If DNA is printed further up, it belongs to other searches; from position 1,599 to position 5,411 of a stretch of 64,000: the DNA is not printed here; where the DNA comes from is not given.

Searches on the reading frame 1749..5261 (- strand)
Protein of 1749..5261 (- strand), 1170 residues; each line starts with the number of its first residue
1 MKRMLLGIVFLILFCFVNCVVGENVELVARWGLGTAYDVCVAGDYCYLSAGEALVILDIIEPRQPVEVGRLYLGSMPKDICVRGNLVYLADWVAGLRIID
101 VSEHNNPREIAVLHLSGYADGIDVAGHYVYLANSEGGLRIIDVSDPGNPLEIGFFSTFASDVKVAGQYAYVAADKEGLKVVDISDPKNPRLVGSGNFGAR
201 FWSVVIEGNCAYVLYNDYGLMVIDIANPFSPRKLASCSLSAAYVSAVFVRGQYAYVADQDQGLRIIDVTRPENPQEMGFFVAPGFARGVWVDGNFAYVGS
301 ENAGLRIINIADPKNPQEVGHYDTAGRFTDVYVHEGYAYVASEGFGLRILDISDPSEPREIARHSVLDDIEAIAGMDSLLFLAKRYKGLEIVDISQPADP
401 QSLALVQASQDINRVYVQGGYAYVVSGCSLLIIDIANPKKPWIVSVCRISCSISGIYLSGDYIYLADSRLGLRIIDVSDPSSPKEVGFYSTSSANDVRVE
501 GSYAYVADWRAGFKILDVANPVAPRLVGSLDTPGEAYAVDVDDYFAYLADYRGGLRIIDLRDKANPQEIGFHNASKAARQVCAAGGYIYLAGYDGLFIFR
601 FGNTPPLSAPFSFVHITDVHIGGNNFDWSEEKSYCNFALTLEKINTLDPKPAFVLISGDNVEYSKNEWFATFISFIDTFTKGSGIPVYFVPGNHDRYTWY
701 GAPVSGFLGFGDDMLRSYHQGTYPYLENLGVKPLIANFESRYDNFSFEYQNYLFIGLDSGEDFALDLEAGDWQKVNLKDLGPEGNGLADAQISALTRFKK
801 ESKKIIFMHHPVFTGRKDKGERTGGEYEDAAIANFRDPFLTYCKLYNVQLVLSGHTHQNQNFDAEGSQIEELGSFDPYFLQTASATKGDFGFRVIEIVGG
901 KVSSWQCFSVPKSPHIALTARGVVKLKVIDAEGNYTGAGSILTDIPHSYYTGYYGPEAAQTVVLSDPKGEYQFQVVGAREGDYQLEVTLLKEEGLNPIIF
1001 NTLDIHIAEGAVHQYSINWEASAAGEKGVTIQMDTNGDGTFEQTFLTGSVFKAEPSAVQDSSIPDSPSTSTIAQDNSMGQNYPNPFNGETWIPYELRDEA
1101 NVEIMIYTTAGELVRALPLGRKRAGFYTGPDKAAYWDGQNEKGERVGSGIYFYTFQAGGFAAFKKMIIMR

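Call 75: search_protein_families(library=pfam, proteins=[window:1749-5261:-], max_evalue=0.0001)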
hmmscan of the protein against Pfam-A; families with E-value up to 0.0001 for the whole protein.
window:1749-5261:- (1170 aa): 5 families
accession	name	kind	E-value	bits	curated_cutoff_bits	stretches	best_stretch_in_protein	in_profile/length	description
PF08309.17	LVIVD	-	2.6e-115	376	20.2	10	493-532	3-42/42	LVIVD repeat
PF00149.33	Metallophos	-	5.7e-18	66.5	21.5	1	612-858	2-190/191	Calcineurin-like phosphoesterase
PF09826.15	Beta_propel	-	1.6e-11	44.2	22.4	0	206-343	19-130/495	Beta propeller domain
PF05694.17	SBP56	-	4.9e-07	29.3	34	0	85-148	316-378/453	56kDa selenium binding protein (SBP56)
PF13860.13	FlgD_ig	-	8.7e-06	26.1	27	1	1098-1155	21-73/79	FlgD Ig-like domain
